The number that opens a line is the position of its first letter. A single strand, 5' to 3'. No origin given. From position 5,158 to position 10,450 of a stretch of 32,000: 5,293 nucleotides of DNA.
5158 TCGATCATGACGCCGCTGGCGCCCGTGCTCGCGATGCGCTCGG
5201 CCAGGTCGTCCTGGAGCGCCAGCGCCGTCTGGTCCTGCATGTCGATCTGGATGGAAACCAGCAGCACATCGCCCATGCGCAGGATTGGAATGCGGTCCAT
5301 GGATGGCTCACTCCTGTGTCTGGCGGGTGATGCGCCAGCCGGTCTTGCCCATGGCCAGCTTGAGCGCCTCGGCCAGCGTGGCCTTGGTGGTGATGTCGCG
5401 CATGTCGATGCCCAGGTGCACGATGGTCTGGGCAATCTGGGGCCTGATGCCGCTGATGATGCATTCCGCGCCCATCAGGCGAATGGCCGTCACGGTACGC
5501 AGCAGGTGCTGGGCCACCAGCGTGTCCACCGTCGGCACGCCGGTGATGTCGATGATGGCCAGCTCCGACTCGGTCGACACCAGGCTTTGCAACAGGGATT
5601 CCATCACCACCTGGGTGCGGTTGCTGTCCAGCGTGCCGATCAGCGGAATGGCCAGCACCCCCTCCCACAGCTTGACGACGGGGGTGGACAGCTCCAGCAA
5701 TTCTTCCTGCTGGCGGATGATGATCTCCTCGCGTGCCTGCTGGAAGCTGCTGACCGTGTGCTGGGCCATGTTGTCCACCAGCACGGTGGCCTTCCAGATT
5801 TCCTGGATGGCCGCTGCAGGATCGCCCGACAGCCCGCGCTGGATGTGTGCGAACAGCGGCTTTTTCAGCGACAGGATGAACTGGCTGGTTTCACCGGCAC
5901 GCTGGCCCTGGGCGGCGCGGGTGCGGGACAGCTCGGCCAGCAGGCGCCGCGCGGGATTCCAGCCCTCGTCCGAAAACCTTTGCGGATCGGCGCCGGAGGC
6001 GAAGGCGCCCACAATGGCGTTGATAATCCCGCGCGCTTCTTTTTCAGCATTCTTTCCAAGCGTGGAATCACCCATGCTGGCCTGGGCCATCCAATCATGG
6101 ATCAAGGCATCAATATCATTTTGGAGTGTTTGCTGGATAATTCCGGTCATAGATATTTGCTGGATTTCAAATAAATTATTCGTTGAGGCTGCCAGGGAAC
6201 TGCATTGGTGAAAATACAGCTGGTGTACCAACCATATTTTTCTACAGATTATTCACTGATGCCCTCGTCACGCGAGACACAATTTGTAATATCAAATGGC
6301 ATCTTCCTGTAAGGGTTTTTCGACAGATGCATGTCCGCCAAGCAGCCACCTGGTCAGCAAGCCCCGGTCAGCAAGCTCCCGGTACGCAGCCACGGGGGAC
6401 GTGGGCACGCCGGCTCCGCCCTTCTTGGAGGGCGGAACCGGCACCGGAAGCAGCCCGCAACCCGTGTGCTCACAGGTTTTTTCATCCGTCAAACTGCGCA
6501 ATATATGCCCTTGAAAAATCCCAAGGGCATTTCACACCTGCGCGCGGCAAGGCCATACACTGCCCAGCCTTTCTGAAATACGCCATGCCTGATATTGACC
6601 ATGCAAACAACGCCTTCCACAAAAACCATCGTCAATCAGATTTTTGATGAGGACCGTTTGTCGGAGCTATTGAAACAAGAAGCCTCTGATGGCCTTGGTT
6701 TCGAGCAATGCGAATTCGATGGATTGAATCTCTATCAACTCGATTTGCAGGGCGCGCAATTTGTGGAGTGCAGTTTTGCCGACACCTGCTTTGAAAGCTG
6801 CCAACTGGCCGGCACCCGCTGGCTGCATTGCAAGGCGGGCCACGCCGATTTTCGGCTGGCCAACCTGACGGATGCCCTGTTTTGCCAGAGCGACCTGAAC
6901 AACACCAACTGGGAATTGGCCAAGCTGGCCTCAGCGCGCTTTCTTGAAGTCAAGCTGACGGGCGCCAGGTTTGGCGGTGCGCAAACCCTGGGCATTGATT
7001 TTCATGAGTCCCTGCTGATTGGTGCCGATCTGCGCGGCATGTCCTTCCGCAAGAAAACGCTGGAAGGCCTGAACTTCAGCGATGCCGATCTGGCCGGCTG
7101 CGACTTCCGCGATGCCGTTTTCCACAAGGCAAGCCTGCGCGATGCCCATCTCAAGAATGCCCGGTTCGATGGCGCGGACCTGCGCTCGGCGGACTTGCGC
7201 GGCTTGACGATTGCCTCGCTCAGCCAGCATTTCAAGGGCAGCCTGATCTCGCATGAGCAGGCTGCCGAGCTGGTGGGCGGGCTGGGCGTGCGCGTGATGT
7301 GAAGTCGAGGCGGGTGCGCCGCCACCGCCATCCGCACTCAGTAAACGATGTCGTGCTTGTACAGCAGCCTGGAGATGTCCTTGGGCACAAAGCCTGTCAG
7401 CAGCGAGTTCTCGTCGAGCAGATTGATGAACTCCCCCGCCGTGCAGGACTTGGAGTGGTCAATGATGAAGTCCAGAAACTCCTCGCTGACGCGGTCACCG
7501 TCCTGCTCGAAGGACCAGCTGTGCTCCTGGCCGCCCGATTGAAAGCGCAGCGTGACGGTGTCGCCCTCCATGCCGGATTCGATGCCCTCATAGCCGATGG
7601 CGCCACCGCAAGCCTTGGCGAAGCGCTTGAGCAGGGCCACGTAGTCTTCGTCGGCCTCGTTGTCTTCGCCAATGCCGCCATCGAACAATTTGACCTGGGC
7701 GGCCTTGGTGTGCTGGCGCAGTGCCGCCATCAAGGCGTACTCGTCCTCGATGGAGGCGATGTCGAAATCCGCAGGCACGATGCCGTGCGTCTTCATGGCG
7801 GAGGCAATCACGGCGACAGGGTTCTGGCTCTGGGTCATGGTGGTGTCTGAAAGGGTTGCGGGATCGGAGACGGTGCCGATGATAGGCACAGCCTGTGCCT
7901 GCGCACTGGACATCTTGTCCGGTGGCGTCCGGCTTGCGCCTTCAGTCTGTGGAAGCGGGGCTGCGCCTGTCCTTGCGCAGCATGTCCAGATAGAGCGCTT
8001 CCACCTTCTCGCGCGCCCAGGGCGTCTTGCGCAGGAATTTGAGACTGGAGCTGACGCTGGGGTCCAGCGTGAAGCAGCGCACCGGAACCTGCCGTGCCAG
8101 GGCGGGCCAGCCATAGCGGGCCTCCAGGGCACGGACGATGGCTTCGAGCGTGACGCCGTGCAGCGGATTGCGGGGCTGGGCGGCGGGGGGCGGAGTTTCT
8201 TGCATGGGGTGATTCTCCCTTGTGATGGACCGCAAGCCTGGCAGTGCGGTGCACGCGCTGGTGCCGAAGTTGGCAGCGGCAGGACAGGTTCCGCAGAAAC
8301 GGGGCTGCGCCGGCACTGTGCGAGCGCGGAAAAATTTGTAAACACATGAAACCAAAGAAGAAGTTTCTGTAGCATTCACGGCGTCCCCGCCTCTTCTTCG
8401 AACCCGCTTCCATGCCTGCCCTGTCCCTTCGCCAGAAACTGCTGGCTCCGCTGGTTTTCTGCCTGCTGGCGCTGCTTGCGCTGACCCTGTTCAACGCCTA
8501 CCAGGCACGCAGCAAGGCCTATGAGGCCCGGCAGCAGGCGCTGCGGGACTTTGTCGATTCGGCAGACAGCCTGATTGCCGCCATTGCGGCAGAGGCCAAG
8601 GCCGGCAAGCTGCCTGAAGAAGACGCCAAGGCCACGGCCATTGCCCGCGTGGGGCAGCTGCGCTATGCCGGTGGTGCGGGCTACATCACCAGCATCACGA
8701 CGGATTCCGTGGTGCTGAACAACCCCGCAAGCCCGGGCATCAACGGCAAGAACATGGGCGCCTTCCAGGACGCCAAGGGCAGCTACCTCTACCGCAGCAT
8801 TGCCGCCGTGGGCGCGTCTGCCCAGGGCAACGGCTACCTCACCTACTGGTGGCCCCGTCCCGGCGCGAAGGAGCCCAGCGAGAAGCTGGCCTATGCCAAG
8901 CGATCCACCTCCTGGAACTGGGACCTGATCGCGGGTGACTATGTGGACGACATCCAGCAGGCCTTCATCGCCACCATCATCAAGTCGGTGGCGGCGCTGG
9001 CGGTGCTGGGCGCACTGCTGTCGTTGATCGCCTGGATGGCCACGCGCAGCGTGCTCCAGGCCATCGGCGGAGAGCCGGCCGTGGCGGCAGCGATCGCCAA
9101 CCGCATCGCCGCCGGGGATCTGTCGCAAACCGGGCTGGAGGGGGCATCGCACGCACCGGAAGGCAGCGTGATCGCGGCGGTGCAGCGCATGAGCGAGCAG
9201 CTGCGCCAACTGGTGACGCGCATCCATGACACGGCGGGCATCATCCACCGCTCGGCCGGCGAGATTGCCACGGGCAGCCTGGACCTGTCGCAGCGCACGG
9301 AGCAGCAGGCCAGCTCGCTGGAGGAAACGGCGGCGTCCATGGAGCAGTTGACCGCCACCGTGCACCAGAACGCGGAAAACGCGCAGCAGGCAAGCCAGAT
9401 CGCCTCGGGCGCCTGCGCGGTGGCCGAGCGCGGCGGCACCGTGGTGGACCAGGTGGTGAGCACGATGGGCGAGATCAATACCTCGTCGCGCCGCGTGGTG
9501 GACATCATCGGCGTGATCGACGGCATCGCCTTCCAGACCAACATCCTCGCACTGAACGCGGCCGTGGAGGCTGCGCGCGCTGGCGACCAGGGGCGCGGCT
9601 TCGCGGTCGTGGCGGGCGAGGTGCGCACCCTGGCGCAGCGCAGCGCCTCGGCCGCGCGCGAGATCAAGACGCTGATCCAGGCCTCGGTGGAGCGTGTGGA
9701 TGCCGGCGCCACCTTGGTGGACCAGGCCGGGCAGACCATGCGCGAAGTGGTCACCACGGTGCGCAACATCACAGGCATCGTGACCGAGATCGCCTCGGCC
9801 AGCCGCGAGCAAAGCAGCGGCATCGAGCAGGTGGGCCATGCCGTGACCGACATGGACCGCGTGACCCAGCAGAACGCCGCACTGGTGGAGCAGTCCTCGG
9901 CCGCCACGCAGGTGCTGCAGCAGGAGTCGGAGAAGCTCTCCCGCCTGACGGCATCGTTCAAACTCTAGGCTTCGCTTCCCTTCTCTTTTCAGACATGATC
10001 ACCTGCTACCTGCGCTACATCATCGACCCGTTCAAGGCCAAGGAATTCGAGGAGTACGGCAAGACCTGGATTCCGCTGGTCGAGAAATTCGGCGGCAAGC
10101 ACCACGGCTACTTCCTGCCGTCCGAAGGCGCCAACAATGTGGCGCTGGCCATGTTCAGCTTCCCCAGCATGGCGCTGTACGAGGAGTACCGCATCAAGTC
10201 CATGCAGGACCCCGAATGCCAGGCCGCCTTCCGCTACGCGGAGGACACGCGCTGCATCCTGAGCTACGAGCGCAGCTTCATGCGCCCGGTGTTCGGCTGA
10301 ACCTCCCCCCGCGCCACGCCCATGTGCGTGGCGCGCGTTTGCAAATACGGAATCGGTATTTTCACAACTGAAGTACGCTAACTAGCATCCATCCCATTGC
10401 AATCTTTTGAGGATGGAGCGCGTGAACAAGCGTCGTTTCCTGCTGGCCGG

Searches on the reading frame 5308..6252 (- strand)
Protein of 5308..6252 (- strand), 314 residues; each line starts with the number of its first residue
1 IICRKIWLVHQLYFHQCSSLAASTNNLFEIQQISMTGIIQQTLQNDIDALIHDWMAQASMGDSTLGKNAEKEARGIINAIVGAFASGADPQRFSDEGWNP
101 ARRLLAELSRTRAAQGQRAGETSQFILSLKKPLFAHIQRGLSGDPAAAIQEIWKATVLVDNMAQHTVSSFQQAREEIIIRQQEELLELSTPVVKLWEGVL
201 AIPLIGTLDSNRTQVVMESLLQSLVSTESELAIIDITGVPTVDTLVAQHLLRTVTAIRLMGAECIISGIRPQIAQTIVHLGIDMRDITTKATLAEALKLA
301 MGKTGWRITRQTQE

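Call 15: search_protein_families(library=pfam, proteins=[window:5308-6252:-], max_evalue=0.001)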
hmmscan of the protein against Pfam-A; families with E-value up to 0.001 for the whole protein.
window:5308-6252:- (314 aa): 2 families
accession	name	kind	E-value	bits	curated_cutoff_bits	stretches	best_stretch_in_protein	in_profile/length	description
PF14361.12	RsbRD_N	-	7.2e-18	65.6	24.3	1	39-138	1-104/104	RsbT co-antagonist protein rsbRD N-terminal domain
PF01740.26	STAS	-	1.4e-14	54.1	22.6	1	194-296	5-106/106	STAS domain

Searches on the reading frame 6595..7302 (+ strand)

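Call 74: search_protein_families(library=pfam, proteins=[window:6595-7302:+], max_evalue=0.001)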
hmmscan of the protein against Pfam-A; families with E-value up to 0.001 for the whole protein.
window:6595-7302:+ (235 aa): 5 families
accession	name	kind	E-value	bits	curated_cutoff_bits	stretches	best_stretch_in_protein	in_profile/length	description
PF13599.13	Pentapeptide_4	-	2.3e-37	127.3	38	4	36-106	8-78/78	Pentapeptide repeat region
PF00805.28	Pentapeptide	-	1.7e-29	101.4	20.2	3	164-203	1-40/40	Pentapeptide repeats (8 copies)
PF13576.12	Pentapeptide_3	-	3e-14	53.4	27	2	160-199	5-47/48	Pentapeptide repeats (9 copies)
PF23894.2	LD_SV2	-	2.2e-06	28.4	29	0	33-81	44-87/92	SV2A/B/C luminal domain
PF25296.1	Decapeptide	-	3.3e-05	24.1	45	0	145-200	6-61/74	Decapeptide repeat region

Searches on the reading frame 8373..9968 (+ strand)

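Call 14: search_protein_families(library=pfam, proteins=[window:8373-9968:+], max_evalue=0.001)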
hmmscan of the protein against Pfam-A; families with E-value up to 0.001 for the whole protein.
window:8373-9968:+ (531 aa): 4 families
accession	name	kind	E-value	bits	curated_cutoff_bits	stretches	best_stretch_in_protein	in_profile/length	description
PF00015.26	MCPsignal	-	4.5e-55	186.6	34.6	1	342-498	2-172/172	Methyl-accepting chemotaxis protein (MCP) signalling domain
PF17200.10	sCache_2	-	1.3e-30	106.8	25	1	52-199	4-150/155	Single Cache domain 2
PF08269.17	dCache_2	-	2.4e-29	102.8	26.5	1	45-208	38-200/298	Cache domain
PF17201.10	Cache_3-Cache_2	-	0.00045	20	27.7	1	119-197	221-292/299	Cache 3/Cache 2 fusion domain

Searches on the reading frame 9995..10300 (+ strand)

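Call 74: search_protein_families(library=pfam, proteins=[window:9995-10300:+], max_evalue=0.001)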
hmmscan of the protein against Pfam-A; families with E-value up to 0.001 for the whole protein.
window:9995-10300:+ (101 aa): 1 family
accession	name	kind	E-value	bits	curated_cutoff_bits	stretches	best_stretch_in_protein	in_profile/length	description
PF07978.19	NIPSNAP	-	8.4e-18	64.9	22.3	1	7-99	5-98/102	NIPSNAP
